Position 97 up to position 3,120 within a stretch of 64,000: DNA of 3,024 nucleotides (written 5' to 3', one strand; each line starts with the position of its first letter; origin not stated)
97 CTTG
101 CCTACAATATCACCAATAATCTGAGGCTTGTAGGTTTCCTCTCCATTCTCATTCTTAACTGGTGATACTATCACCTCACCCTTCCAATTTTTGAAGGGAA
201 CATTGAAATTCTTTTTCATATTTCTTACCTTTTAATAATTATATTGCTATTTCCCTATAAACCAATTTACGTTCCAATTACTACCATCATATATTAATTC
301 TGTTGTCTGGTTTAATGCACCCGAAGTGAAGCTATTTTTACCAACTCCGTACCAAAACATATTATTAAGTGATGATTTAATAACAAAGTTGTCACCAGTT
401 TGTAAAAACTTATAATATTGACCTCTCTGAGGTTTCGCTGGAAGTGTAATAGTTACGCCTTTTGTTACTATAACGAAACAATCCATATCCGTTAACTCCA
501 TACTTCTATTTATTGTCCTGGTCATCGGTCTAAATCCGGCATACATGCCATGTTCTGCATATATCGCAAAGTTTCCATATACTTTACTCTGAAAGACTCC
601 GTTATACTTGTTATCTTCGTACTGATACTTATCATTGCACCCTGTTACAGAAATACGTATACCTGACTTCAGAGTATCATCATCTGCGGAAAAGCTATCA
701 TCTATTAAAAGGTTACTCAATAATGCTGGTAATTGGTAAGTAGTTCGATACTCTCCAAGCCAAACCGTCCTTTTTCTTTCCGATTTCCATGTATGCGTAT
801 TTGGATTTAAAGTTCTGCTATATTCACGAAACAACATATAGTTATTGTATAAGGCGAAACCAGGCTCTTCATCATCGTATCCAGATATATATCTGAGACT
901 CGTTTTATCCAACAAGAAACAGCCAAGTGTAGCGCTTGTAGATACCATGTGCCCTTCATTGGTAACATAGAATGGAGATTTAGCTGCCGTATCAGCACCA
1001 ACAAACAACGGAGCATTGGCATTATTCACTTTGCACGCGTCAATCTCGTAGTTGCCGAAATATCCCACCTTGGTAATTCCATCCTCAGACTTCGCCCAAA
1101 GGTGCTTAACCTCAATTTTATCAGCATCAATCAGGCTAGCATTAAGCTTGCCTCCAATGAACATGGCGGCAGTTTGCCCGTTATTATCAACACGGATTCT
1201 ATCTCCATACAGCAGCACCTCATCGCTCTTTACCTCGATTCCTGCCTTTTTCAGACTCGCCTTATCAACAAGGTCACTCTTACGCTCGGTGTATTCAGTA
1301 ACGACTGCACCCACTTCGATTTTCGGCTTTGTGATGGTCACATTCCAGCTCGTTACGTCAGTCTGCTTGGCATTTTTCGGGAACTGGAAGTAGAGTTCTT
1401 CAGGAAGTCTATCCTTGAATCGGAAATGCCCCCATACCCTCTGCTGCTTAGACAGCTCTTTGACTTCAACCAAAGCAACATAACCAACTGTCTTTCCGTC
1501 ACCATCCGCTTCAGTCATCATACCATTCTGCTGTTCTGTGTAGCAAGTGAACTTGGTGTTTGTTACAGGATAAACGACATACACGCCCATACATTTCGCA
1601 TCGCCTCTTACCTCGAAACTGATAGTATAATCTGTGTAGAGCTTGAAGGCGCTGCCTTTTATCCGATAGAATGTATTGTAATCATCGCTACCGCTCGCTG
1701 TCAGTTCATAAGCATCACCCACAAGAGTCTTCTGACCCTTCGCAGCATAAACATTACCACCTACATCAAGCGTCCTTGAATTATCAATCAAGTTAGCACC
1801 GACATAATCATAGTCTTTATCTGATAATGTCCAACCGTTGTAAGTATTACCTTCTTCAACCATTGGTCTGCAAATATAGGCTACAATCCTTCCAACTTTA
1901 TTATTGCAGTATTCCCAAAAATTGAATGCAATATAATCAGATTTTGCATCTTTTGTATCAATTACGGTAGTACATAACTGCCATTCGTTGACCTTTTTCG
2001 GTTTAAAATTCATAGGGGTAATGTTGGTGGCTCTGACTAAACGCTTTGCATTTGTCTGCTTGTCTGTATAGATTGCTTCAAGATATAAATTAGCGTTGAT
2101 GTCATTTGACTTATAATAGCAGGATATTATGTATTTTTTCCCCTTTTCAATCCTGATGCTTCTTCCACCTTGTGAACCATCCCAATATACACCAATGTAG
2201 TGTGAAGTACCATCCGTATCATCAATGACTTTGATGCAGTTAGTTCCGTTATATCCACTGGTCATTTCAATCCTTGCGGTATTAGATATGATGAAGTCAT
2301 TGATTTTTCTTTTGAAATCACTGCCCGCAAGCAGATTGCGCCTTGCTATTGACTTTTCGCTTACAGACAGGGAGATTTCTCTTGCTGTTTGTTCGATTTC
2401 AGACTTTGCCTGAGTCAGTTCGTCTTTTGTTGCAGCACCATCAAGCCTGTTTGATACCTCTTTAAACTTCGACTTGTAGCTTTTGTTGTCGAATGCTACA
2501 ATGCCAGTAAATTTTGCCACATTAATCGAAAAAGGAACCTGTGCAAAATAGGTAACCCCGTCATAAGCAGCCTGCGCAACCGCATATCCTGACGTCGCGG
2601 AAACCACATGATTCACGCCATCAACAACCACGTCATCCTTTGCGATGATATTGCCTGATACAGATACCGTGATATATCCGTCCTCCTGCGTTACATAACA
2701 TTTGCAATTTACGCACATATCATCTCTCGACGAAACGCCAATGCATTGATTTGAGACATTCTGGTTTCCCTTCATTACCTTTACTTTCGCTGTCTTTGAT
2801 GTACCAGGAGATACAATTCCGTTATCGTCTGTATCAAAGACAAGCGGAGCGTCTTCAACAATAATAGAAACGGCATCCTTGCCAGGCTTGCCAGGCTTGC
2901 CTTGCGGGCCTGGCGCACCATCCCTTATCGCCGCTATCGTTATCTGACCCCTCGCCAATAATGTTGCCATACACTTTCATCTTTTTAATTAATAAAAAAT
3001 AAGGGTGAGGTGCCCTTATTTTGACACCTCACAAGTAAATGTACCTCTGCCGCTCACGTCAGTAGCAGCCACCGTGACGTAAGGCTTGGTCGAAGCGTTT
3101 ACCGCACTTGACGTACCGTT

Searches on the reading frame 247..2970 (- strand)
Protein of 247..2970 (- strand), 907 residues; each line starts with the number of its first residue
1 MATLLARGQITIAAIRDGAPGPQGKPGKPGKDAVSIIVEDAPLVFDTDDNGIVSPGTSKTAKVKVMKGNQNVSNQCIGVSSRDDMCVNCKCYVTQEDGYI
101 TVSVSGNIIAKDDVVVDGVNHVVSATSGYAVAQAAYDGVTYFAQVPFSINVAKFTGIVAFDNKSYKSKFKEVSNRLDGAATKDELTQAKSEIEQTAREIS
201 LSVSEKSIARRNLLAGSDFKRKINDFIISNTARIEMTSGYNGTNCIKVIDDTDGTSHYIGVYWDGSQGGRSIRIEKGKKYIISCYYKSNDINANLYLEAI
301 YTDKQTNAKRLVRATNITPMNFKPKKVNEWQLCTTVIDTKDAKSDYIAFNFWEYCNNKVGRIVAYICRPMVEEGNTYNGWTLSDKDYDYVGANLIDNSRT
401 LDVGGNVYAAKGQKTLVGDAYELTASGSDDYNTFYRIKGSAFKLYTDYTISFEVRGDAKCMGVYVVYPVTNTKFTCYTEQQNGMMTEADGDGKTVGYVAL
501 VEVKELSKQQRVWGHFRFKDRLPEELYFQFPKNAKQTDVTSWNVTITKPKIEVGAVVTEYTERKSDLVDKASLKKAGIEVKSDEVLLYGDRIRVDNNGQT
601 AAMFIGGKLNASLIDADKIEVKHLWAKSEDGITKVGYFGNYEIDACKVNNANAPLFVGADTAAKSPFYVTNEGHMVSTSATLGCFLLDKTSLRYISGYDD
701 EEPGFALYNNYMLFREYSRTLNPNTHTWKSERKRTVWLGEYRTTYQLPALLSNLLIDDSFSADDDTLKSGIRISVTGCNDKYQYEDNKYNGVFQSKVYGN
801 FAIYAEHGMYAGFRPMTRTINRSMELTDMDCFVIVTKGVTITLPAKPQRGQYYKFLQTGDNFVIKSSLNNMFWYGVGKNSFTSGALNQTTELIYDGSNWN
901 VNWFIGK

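Call 11: search_protein_families(library=phrogs, proteins=[window:247-2970:-], max_evalue=0.00001)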
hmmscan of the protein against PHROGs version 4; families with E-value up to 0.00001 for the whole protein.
window:247-2970:- (907 aa): 0 families

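Call 34: search_protein_families(library=pfam, proteins=[window:247-2970:-], max_evalue=0.01)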
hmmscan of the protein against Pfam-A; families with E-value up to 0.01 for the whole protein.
window:247-2970:- (907 aa): 1 family
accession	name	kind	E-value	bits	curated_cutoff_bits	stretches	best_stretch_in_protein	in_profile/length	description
PF02018.23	CBM_4_9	-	1.4e-05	25.9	25.9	1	217-306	7-92/136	Carbohydrate binding domain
